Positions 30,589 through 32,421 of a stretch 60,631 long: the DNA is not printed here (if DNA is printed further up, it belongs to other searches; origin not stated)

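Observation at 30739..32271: Tetraheme NapC/NirT-type cytochrome fused to an FGE/SUMF1-fold domain that lacks the FGE catalytic cysteines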

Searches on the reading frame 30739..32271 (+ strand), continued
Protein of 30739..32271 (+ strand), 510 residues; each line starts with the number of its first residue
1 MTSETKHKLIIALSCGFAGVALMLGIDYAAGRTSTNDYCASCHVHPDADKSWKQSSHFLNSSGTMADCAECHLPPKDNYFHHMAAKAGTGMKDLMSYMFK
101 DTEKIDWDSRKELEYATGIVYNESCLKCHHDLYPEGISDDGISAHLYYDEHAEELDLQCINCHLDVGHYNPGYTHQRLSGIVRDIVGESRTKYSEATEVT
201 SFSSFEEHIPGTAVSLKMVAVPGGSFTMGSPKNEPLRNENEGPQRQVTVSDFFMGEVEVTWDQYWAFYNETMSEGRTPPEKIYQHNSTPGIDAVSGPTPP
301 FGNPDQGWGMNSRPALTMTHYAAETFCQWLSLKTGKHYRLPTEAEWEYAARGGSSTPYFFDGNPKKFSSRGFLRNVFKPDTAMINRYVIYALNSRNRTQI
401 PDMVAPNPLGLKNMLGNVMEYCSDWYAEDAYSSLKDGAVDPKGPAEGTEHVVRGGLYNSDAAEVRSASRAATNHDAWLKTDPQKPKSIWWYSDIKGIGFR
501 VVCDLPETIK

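Call 59: find_related_loci(query=A3, collection=metagenome_contigs, flank=6000)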
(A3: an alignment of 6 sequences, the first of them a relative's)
Query A3 (345 aa) in metagenome_contigs; peptide patterns used: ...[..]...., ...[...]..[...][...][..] (x = any residue, [..] = any of these).
600 stretches matched a pattern (row limit reached: there are more); 509 encode a relative of the query (tblastn E <= 1e-3); the best 80 are kept; 80 distinct loci.
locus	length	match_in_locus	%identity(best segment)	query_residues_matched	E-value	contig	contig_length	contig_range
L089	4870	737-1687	51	29-343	3e-115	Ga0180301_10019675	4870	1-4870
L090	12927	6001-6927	53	39-344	8e-109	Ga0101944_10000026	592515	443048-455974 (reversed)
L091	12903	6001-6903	53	37-341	2e-104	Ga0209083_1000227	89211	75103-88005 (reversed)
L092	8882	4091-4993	54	37-341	1e-102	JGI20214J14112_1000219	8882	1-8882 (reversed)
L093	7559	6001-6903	53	37-341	2e-102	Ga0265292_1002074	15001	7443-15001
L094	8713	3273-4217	50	27-341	2e-101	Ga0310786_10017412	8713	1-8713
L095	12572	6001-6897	52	39-341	3e-101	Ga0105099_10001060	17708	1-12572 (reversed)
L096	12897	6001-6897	52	39-341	2e-100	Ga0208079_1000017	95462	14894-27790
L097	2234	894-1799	50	37-339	6e-101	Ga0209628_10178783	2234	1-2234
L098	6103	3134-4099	40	1-340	3e-73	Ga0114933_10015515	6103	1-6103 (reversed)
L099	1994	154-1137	41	8-340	1e-74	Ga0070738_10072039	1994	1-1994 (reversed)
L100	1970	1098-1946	43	9-306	6e-72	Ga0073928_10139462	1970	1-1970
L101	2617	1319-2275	40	3-340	2e-70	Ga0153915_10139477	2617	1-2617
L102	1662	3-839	42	48-343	3e-69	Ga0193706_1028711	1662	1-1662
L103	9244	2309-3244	38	1-339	2e-65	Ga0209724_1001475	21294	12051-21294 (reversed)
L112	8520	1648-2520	36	19-343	7e-54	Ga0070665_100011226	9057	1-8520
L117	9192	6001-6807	35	49-340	8e-43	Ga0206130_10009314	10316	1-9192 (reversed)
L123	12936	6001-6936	39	30-344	2e-64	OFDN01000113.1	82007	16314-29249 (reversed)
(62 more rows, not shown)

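Call 66: search_protein_families(library=pfam, proteins=[L112:1258-2583:+, L123:5200-6993:+, L112:2642-3568:+, L103:1348-2271:+, L085:3613-4794:-], max_evalue=0.001)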
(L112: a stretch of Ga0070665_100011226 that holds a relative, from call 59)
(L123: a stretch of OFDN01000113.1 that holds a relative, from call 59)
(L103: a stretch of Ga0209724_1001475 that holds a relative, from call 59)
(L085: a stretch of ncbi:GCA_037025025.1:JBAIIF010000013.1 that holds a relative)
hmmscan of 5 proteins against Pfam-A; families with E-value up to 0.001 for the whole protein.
L112:1258-2583:+ (441 aa): 1 family
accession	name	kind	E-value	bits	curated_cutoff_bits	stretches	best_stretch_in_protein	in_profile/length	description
PF03781.23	FGE-sulfatase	-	3.8e-41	141.9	23.3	1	166-418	4-255/255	Sulfatase-modifying factor enzyme 1-like domain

L123:5200-6993:+ (597 aa): 4 families
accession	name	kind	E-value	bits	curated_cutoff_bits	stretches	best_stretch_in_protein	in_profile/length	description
PF03781.23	FGE-sulfatase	-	2.3e-44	152.4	23.3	1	292-547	4-241/255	Sulfatase-modifying factor enzyme 1-like domain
PF07635.16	PSCyt1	-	3.3e-26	92.1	22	2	51-110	1-59/59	Planctomycete cytochrome C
PF13442.11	Cytochrome_CBB3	-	6.2e-07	30.1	27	0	46-125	9-68/68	Cytochrome C oxidase, cbb3-type, subunit III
PF22297.1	PccH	-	9.6e-05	22.9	24.4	0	39-61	2-24/133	PccH Cytochrome c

L112:2642-3568:+ (309 aa): 1 family
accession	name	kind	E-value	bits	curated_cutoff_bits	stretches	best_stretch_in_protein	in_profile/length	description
PF02424.20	ApbE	-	7.5e-70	235.9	25.6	1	8-287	1-265/266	ApbE family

L103:1348-2271:+ (308 aa): 1 family
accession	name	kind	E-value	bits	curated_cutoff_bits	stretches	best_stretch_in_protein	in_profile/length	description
PF02424.20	ApbE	-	5.7e-68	229.8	25.6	1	9-287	1-263/266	ApbE family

L085:3613-4794:- (393 aa): 0 families

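Call 71: search_protein_families(library=pfam, proteins=[L090:8406-9350:+, L090:9701-10933:+, L090:3857-5290:-, L090:3127-3732:+, L096:8326-9639:+, L096:9652-10863:+, L096:11015-11941:+, L096:4131-4934:-, L096:3044-4051:-], max_evalue=0.0001)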
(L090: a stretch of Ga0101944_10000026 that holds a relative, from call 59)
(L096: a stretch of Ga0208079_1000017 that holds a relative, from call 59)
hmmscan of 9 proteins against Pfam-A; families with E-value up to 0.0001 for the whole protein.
L090:8406-9350:+ (314 aa): 1 family
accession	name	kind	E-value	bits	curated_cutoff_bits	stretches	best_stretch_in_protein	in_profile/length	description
PF01261.30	AP_endonuc_2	-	2.3e-27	96.7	31.1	1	70-291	5-232/249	Xylose isomerase-like TIM barrel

L090:9701-10933:+ (410 aa): 2 families
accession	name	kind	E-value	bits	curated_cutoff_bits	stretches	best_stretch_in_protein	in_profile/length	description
PF01663.27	Phosphodiest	-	4.1e-86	290.1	23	1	37-352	1-342/342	Type I phosphodiesterase / nucleotide pyrophosphatase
PF00884.28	Sulfatase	-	4.2e-05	23.4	25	0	36-101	2-71/301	Sulfatase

L090:3857-5290:- (477 aa): 2 families
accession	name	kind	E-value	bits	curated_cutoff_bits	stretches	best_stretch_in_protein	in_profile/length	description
PF01156.24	IU_nuc_hydro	-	1.2e-20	74.9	34.2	1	29-262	1-250/297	Inosine-uridine preferring nucleoside hydrolase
PF02663.19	FmdE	-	5.5e-12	46.3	22.9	1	339-427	1-85/133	FmdE, Molybdenum formylmethanofuran dehydrogenase operon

L090:3127-3732:+ (201 aa): 1 family
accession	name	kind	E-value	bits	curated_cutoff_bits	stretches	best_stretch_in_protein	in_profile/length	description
PF07813.17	LTXXQ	-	1.8e-05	25.8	24.3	0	162-194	68-100/100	LTXXQ motif family protein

L096:8326-9639:+ (437 aa): 2 families
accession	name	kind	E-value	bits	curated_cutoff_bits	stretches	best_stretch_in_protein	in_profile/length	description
PF19051.5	GFO_IDH_MocA_C2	-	1.1e-20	74.7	23.3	1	213-433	45-253/254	Oxidoreductase family, C-terminal alpha/beta domain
PF01408.29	GFO_IDH_MocA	-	4.4e-13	50.4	24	1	47-168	3-117/120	Oxidoreductase family, NAD-binding Rossmann fold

L096:9652-10863:+ (403 aa): 1 family
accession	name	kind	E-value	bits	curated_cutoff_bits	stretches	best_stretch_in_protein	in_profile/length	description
PF06283.17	ThuA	-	5.8e-24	86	33.4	1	30-273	3-208/209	Trehalose utilisation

L096:11015-11941:+ (308 aa): 2 families
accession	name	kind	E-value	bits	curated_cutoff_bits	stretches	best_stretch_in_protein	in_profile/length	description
PF00535.33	Glycos_transf_2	-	1.6e-33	116.5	23.3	1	3-166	1-167/168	Glycosyl transferase family 2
PF10111.15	Glyco_tranf_2_2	-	6.4e-09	36.1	27.3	1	3-106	1-104/276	Glycosyltransferase like family 2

L096:4131-4934:- (267 aa): 0 families

L096:3044-4051:- (335 aa): 2 families
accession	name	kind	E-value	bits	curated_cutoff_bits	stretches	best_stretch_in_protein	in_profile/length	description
PF02800.25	Gp_dh_C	-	3.6e-71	238.3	24.4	1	157-314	1-158/158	Glyceraldehyde 3-phosphate dehydrogenase, C-terminal domain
PF00044.30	Gp_dh_N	-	1.5e-40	137.9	31.7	1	4-104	1-101/101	Glyceraldehyde 3-phosphate dehydrogenase, NAD binding domain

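Call 80: list_cluster_members(proteins=[P0002, P0011, P0085, P0027])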
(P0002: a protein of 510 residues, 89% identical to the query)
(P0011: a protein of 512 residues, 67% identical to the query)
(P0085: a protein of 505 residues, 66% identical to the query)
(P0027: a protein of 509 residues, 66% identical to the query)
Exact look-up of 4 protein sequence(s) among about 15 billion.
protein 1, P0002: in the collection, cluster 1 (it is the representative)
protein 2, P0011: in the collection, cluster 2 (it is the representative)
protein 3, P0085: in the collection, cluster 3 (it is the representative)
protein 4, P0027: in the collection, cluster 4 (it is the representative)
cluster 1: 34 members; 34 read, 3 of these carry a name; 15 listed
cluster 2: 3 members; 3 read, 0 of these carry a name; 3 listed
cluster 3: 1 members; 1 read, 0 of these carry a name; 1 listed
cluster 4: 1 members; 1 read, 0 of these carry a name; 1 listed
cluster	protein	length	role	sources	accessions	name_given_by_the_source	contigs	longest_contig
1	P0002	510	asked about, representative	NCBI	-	-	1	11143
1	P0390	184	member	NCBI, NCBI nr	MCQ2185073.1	MAG: NapC/NirT family cytochrome c, partial [Bacteroidales bacterium] | NapC/NirT family cytochrome c [Bacteroidales bacterium]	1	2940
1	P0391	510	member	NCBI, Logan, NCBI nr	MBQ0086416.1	MAG: SUMF1/EgtB/PvdO family nonheme iron enzyme [Bacteroidales bacterium] | SUMF1/EgtB/PvdO family nonheme iron enzyme [Candidatus Cacconaster scatequi]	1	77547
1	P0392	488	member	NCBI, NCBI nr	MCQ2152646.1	MAG: SUMF1/EgtB/PvdO family nonheme iron enzyme [Bacteroidales bacterium] | SUMF1/EgtB/PvdO family nonheme iron enzyme [Bacteroidales bacterium]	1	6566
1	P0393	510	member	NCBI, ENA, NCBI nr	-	-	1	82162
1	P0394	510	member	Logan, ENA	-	-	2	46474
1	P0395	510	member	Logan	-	-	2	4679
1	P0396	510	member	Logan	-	-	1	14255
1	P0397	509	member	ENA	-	-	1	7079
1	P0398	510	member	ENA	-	-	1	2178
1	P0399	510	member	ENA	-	-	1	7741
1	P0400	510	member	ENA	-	-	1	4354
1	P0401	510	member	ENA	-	-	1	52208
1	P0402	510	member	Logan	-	-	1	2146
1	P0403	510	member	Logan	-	-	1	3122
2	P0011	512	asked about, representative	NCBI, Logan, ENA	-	-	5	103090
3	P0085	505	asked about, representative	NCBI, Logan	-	-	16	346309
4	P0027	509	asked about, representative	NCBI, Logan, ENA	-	-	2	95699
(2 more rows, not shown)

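Call 85: search_protein_families(library=pfam, proteins=[L117:4389-5705:+, L117:7916-8827:-, L117:769-2391:-, L112:3574-4821:+, L112:5119-6438:+, L103:299-1222:-, L103:4940-5857:+, L103:6042-6956:-, L103:7056-8540:+], max_evalue=0.0001)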
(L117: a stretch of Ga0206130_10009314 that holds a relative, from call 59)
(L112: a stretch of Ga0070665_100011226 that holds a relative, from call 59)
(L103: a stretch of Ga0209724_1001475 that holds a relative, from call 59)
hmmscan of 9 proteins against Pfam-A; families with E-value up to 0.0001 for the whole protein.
L117:4389-5705:+ (438 aa): 1 family
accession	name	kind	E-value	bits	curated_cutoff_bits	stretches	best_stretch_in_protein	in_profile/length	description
PF06439.18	3keto-disac_hyd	-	2.4e-79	266.2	26.8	2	35-235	1-187/187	3-keto-disaccharide hydrolase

L117:7916-8827:- (303 aa): 2 families
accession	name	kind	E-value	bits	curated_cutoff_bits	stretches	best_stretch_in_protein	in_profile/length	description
PF20434.5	BD-FAE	-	4.7e-22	79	26.8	1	52-238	9-194/215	BD-FAE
PF07859.19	Abhydrolase_3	-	8.9e-08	32.6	25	1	60-146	2-90/210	alpha/beta hydrolase fold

L117:769-2391:- (540 aa): 5 families
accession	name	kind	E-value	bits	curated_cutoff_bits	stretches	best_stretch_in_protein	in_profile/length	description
PF00890.30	FAD_binding_2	-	5.8e-103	345.7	20.4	1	4-394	1-414/414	FAD binding domain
PF02910.25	Succ_DH_flav_C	-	2.7e-15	56.9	20.8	1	446-532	2-94/130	Fumarate reductase flavoprotein C-term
PF07992.20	Pyr_redox_2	-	1.6e-09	38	26.1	0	4-203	2-109/291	Pyridine nucleotide-disulphide oxidoreductase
PF03486.20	HI0933_like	-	2.4e-05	24.4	50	0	188-378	149-219/244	HI0933-like protein Rossmann domain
PF01266.30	DAO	-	6.5e-05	23.1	27.9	0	4-97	1-75/353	FAD dependent oxidoreductase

L112:3574-4821:+ (415 aa): 1 family
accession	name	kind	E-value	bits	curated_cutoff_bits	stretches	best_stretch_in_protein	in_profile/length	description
PF10282.15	Lactonase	-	1.5e-107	360.2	21.7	1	46-414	2-344/344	Lactonase, 7-bladed beta-propeller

L112:5119-6438:+ (439 aa): 2 families
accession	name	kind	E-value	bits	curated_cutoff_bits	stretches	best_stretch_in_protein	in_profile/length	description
PF00083.30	Sugar_tr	-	6.1e-30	104.9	22.3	2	19-221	5-202/452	Sugar (and other) transporter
PF07690.21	MFS_1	-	2.8e-26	92.7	33.4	1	20-382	2-345/347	Major Facilitator Superfamily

L103:299-1222:- (307 aa): 1 family
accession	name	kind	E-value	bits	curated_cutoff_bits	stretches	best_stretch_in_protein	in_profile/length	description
PF01261.30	AP_endonuc_2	-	1.6e-31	110.3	31.1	1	64-291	2-240/249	Xylose isomerase-like TIM barrel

L103:4940-5857:+ (305 aa): 2 families
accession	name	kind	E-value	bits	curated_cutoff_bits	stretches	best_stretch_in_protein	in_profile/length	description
PF00756.26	Esterase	-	4e-34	119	22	1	45-297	1-249/251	Putative esterase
PF12146.15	Hydrolase_4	-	5.3e-05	23.1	27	1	125-197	50-120/239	Serine aminopeptidase, S33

L103:6042-6956:- (304 aa): 4 families
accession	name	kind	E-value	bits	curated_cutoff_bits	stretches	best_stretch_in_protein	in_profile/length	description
PF12833.13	HTH_18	-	4.8e-22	78.5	33.6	1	222-299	2-79/80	Helix-turn-helix domain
PF00165.29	HTH_AraC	-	7e-12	45.6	26.6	1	262-299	6-42/42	Bacterial regulatory helix-turn-helix proteins, AraC family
PF02311.25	AraC_binding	-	1.7e-06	28.2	21.1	1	39-98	3-62/135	AraC-like ligand binding domain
PF07883.17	Cupin_2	-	7.1e-06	26.1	27.2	1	51-107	10-65/70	Cupin domain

L103:7056-8540:+ (494 aa): 2 families
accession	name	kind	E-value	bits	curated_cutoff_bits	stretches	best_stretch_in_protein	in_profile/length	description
PF00370.27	FGGY_N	-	7.2e-48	163.8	28.8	1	3-245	2-241/245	FGGY family of carbohydrate kinases, N-terminal domain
PF02782.22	FGGY_C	-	2.2e-10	41.1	27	1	259-439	2-186/198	FGGY family of carbohydrate kinases, C-terminal domain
